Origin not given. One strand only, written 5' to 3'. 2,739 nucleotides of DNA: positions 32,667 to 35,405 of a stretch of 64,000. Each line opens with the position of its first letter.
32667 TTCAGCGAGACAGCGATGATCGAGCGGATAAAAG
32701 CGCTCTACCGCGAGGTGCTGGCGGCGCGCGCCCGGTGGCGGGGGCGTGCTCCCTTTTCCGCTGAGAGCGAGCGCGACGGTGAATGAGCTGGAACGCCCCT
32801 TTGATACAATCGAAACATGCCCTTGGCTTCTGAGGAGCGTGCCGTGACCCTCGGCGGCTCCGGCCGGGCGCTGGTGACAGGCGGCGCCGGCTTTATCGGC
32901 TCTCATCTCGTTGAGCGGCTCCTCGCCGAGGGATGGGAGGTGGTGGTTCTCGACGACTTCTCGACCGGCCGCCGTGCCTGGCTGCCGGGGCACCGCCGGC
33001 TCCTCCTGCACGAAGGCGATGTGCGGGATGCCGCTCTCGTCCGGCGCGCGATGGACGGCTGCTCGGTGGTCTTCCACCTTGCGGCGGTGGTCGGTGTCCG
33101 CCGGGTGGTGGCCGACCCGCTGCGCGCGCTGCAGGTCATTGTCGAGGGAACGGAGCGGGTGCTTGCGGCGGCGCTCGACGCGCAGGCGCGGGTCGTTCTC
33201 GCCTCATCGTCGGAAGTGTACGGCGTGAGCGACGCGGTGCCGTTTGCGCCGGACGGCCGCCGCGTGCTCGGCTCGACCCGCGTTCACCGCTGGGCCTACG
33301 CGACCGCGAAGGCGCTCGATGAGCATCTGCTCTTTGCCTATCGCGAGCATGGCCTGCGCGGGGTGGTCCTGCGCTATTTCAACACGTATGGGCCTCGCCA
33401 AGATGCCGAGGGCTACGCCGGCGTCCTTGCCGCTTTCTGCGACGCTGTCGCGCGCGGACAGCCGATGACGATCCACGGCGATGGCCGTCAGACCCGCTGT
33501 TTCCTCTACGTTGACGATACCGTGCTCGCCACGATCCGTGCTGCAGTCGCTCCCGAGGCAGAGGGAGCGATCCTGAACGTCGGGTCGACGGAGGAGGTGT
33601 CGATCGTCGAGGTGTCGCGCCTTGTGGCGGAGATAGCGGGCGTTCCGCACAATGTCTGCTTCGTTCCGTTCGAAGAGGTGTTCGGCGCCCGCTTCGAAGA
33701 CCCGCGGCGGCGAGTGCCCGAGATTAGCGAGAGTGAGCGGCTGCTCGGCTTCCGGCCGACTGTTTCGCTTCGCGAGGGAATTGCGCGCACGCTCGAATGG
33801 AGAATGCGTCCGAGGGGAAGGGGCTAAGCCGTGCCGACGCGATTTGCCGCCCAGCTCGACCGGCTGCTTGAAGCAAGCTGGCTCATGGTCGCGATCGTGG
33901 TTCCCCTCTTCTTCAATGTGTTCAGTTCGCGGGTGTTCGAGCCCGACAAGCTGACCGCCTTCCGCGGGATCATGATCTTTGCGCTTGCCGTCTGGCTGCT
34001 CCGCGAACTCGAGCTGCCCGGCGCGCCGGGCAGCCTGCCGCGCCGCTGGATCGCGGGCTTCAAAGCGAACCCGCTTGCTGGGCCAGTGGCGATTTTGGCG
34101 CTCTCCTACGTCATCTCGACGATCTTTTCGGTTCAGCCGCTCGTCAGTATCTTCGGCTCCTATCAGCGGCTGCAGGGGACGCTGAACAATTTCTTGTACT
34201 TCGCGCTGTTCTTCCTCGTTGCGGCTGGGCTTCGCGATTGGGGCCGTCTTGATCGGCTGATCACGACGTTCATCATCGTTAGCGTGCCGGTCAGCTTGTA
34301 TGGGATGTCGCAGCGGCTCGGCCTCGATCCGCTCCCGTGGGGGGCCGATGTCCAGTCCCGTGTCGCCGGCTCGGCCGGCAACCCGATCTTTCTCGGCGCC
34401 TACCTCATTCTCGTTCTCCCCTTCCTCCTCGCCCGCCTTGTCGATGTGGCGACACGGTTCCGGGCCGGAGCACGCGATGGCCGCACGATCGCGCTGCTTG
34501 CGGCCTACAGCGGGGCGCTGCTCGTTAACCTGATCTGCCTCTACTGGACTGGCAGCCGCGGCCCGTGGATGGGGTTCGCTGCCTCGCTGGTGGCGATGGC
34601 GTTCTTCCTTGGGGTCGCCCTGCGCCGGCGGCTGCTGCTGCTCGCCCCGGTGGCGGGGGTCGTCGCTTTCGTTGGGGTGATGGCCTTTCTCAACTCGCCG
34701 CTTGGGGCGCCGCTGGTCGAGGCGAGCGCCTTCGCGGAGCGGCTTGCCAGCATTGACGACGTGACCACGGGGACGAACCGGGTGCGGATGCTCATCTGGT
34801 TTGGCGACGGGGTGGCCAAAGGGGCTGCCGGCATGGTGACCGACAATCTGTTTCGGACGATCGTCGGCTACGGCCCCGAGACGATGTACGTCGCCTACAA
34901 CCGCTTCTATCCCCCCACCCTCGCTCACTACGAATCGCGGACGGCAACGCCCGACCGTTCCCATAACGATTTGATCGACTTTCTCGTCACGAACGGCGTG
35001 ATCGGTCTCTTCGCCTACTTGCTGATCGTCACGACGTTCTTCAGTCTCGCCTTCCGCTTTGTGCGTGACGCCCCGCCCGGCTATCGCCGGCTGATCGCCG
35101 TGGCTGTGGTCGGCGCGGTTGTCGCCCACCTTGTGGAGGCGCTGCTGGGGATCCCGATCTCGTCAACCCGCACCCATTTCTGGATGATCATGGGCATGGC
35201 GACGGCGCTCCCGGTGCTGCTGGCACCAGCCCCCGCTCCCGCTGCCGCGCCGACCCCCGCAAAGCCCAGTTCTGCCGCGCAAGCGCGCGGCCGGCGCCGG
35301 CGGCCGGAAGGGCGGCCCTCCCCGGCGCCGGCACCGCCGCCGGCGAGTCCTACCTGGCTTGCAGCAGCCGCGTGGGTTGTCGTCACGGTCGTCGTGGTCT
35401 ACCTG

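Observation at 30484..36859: Five-gene glycan operon ending in a Wzy_C-TPR fusion and an SxxC glutaredoxin-fold protein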

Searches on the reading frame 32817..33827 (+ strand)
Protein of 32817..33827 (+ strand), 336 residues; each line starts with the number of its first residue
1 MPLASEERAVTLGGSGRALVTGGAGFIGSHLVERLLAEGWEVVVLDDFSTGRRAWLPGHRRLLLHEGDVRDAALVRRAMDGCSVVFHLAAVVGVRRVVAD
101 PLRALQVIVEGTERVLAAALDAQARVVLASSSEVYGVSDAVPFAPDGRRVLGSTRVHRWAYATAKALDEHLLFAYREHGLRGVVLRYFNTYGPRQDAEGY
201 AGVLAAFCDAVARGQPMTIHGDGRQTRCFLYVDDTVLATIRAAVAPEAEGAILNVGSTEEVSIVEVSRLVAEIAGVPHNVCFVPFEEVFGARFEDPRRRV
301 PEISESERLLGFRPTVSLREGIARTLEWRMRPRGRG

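Call 8: search_protein_families(library=pfam, proteins=[window:32817-33827:+], max_evalue=0.01)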
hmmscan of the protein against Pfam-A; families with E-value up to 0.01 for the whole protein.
window:32817-33827:+ (336 aa): 9 families
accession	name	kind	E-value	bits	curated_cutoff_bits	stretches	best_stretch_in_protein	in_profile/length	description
PF01370.27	Epimerase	-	1.9e-53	181.8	20.9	1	18-256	1-240/240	NAD dependent epimerase/dehydratase family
PF16363.11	GDP_Man_Dehyd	-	1.7e-47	162.9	27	1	19-324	1-331/332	GDP-mannose 4,6 dehydratase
PF01073.25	3Beta_HSD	-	1e-23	84.2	22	1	19-244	1-230/280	3-beta hydroxysteroid dehydrogenase/isomerase family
PF02719.21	Polysacc_synt_2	-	3.5e-13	49.8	20.2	1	19-131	2-127/293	Polysaccharide biosynthesis protein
PF07993.18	NAD_binding_4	-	5.1e-11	42.7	20.1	2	75-192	82-209/258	Male sterility protein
PF13460.12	NAD_binding_10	-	2.5e-09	37.7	27.2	1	22-145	1-111/184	NAD(P)H-binding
PF04321.23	RmlD_sub_bind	-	2.5e-09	37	27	1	18-277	3-234/287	RmlD substrate binding domain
PF00106.31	adh_short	-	0.00027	20.9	26.6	1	18-82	3-71/195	short chain dehydrogenase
PF05368.20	NmrA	-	0.0018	18.4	27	1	18-90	5-78/298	NmrA-like family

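Call 9: search_protein_families(library=ncbifam, proteins=[window:32817-33827:+], max_evalue=0.01)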
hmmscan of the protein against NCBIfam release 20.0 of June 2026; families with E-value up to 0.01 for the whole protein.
window:32817-33827:+ (336 aa): 44 families (the best 25 are shown)
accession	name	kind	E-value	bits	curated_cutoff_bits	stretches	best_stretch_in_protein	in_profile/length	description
TIGR04180.1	EDH_00030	hypoth_equivalog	1.8e-45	155.3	475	1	19-281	2-263/297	NAD-dependent 4,6-dehydratase LegB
NF008872.0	PRK11908.1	equivalog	1e-40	139.9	294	1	18-328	4-334/349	bifunctional UDP-4-keto-pentose/UDP-xylose synthase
NF005998.1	PRK08125.1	equivalog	1.2e-37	129.6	777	1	15-328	315-648/649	bifunctional UDP-4-amino-4-deoxy-L-arabinose formyltransferase/UDP-glucuronic acid oxidase ArnA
TIGR01179.1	galE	equivalog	3.4e-36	124.7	262.3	1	18-331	2-327/332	UDP-glucose 4-epimerase GalE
TIGR01181.1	dTDP_gluc_dehyt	equivalog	2.9e-35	121.9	365.1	1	18-330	2-312/321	dTDP-glucose 4,6-dehydratase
NF011728.1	PRK15181.1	equivalog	3.4e-27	95.4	760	1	15-330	15-338/348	Vi polysaccharide biosynthesis UDP-N-acetylglucosaminuronic acid C-4 epimerase TviC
TIGR02197.1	heptose_epim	equivalog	4.5e-25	88.5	274.6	1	19-328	2-312/316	ADP-glyceromanno-heptose 6-epimerase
NF007956.0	PRK10675.1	subfamily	3.4e-20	72.4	394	1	17-331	2-331/338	UDP-glucose 4-epimerase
TIGR03466.1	HpnA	hypoth_equivalog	2.2e-19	69.5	367.65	1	17-141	2-123/327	hopanoid-associated sugar epimerase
NF007490.0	PRK10084.1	subfamily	1.4e-18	67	649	1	18-330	3-335/361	dTDP-glucose 4,6-dehydratase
NF007582.0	PRK10217.1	equivalog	1.1e-17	64.2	698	1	17-330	3-332/355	dTDP-glucose 4,6-dehydratase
NF042422.1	oxyalk_red_OleD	equivalog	3.6e-16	59.4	580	1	18-243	3-215/329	2-alkyl-3-oxoalkanoate reductase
NF042423.1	oxyalk_red_Shew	equivalog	3.8e-15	55.8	580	1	17-245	10-223/331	2-alkyl-3-oxoalkanoate reductase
NF047922.1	GDPFucSynFcl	equivalog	3.4e-14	53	500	1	18-330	5-302/308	GDP-L-fucose synthase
NF043036.1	ErythonDh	equivalog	1e-13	51.2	325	1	18-186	3-175/321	D-erythronate dehydrogenase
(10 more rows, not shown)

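Call 49: search_solved_structures(query=window:32817-33827:+, max_evalue=1e-20)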
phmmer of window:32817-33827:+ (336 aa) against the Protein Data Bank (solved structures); distinct sequences matched with E-value up to 1e-20: 48.
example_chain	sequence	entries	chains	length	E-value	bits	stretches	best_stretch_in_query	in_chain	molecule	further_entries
6wjb_A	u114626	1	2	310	1.6e-49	172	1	16-280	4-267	NAD-dependent epimerase/dehydratase family protein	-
6wj9_A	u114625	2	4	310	1.3e-48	169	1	16-280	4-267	NAD-dependent epimerase/dehydratase family protein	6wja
8vr2_A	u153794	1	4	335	2.4e-47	164.9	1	17-329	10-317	NAD-dependent epimerase/dehydratase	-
7ys8_A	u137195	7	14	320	5.2e-44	153.9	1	17-328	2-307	UDP-glucose 4-epimerase | UDP-glucose 4-epimerase along with EC 5.1.3.2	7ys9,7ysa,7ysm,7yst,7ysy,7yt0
4lk3_A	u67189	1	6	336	1.3e-43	152.6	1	17-328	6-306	UDP-glucuronic acid decarboxylase 1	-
4gll_A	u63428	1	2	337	6.6e-43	150.3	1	17-328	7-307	UDP-glucuronic acid decarboxylase 1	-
2b69_A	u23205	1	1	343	6.6e-43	150.3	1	17-328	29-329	UDP-glucuronate decarboxylase 1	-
4m55_A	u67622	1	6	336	9.2e-43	149.8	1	17-328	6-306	UDP-glucuronic acid decarboxylase 1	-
4zrm_A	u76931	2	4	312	1.7e-42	149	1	17-329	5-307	UDP-glucose 4-epimerase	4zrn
10ke_A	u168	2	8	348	9.3e-40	139.9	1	17-329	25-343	Capsular polysaccharide biosynthesis protein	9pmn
3ru7_A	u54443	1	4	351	9.6e-38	133.3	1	18-331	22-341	WbgU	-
3ru9_A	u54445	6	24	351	1.1e-37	133.2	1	18-331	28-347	WbgU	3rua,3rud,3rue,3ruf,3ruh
3lu1_A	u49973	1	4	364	1.2e-37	133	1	18-331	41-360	WbgU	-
3ruc_A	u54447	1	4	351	1.4e-37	132.7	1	18-331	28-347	WbgU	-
6kv9_A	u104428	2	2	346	3.2e-37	131.6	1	14-331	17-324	MoeE5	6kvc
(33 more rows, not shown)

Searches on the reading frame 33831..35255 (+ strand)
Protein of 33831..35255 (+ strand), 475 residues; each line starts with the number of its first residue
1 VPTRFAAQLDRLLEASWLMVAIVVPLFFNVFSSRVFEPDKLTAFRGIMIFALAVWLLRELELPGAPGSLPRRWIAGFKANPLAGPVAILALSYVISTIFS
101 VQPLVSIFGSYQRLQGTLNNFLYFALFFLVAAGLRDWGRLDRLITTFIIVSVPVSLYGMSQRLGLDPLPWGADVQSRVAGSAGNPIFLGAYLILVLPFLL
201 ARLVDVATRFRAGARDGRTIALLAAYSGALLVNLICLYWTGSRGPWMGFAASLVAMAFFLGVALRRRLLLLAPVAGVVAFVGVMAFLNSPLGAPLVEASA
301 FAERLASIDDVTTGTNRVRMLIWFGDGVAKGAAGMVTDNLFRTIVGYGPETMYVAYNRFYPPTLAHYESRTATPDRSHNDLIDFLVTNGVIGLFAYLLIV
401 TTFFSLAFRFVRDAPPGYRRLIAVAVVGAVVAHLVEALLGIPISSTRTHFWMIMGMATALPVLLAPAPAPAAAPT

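Call 47: search_solved_structures(query=A4, max_evalue=10, show_alignments=3)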
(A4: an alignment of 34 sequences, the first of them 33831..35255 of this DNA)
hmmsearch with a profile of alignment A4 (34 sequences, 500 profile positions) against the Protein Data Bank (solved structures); distinct sequences matched with E-value up to 10: 1.
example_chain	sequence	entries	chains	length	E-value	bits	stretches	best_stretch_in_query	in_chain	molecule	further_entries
8ure_A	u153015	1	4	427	1.4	10.5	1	405-490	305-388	sr312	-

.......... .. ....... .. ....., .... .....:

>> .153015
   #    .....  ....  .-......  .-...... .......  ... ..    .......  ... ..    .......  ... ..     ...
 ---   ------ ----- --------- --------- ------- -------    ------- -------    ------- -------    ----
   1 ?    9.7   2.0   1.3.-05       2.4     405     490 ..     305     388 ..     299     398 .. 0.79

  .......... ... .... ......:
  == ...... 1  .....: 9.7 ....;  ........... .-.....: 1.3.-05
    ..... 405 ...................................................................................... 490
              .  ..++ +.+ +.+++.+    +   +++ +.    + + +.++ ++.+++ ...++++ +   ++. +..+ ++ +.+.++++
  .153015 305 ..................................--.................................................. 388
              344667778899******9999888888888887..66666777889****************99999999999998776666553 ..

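Call 59: predict_structure(alignment_id=A3)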
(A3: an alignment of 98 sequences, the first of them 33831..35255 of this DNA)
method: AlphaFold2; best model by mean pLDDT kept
length: 475 residues; sequences in the alignment: 98
mean_pLDDT: 89.9   pTM: 0.91
mean pLDDT of the five models: 89.9, 89.4, 88.4, 87.4, 87.3
residues with pLDDT >= 90: 342; 70-90: 94; 50-70: 30; < 50: 9
segments of 3 or more residues with pLDDT < 50: 179-183, 472-475
pLDDT, mean of each block of 10 residues (from residue 1): 90 97 86 62 94 97 93 92 97 97 89 78 98 96 98 93 82 60 70 98 98 97 98 94 90 97 96 92 92 93 84 86 93 95 94 88 80 74 94 97 96 96 98 93 89 97 81 45
secondary structure, 60 per line:
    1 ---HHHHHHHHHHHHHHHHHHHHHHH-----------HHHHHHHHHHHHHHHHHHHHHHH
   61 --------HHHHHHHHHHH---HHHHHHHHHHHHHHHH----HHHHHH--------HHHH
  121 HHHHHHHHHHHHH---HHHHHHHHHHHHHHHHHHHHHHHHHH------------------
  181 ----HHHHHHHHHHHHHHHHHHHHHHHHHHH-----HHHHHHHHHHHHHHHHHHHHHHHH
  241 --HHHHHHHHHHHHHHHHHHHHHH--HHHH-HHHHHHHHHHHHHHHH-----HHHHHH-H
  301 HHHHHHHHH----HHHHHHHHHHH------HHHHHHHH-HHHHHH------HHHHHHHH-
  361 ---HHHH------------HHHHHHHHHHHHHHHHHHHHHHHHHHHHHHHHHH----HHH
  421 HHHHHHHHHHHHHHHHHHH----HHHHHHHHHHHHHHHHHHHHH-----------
elements in order: H4-26 H38-60 H69-79 H83-98 H103-108 H117-133 H137-162 H185-211 H217-240 H243-264 H267-270 H272-287 H293-298 H300-309 H314-324 H331-338 H340-345 H352-359 H364-367 H380-413 H418-439 H444-464

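Call 61: fold_search(model_id=the predicted structure, library=pdb)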
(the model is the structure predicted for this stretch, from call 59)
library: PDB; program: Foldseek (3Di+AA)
matches with E <= 10: 217; with E <= 0.001: 1
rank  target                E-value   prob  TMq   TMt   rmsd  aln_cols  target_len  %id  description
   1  7tpg_B                6.9e-06  1.00  0.56  0.64   6.7       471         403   17  Single-Particle Cryo-EM Structure of the WaaL O-antigen ligase in its ligand bound state (released 2022-04-06)
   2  7p5j_A                2.2e-01  0.13  0.11  0.12  35.5       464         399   14  Cryo-EM structure of human TTYH1 in GDN (released 2021-08-11)
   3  8e9g_L                4.9e-01  0.23  0.21  0.18  17.0       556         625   11  Mycobacterial respiratory complex I with both quinone positions modelled (released 2022-10-12)
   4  7r4d_L                8.7e-01  0.12  0.17  0.14  22.0       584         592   11  Bovine complex I in the presence of IM1761092, deactive class vi (Composite map) (released 2023-02-08)
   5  7y58_A                9.8e-01  0.07  0.12  0.12  25.3       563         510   14  CryoEM structure of QacA (D411N), an antibacterial efflux transporter from Staphylococcus aureus (released 2023-07-12)
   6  6wu0                  9.8e-01  0.06  0.12  0.08  39.0       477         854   14  CryoEM structure of Burkholderia pseudomallei hopanoid biosynthesis-associated RND transporter HpnN (released 2021-02-03)
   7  8qby_L                1.0e+00  0.13  0.20  0.16  16.8       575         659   10  Respiratory complex I from Paracoccus denitrificans in MSP2N2 nanodiscs (released 2024-09-11)
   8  5tr1_A                1.3e+00  0.07  0.13  0.12  24.3       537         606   12  Cryo-electron microscopy structure of a bovine CLC-K chloride channel, alternate (class 2) conformation (released 2017-01-11)
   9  9vrc                  1.3e+00  0.04  0.12  0.09  28.8       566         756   12  Cryo-EM structure of Oryza sativa multidrug resistance protein 5 (MRP5) (released 2026-04-01)
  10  8ug7_A                1.4e+00  0.10  0.16  0.18  23.1       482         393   13  Mus musculus Otopetrin 2 (mOTOP2) in pH 8.0 (released 2024-08-21)
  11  8zxk_C                1.5e+00  0.04  0.11  0.11  25.1       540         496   10  Cryo-EM structure of trimethylamine transporter TmaT binding with TMA (released 2024-11-06)
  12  7p63_N                1.6e+00  0.08  0.15  0.15  22.2       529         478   15  Complex I from E. coli, DDM/LMNG-purified, under Turnover at pH 6, Closed state (released 2022-09-21)
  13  9j4r_A                1.6e+00  0.04  0.11  0.11  23.4       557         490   15  Cryo-EM structure of ferric ion importer, FbpBC, from Thermus thermophilus (released 2025-08-13)
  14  8ud1_1H               1.6e+00  0.13  0.12  0.16  22.3       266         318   14  High resolution in-situ structure of complex I in respiratory supercomplex (composite) (released 2024-06-19)
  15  4qim                  1.6e+00  0.05  0.11  0.11  28.5       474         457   11  Structure of the human smoothened receptor in complex with ANTA XV (released 2014-07-23)
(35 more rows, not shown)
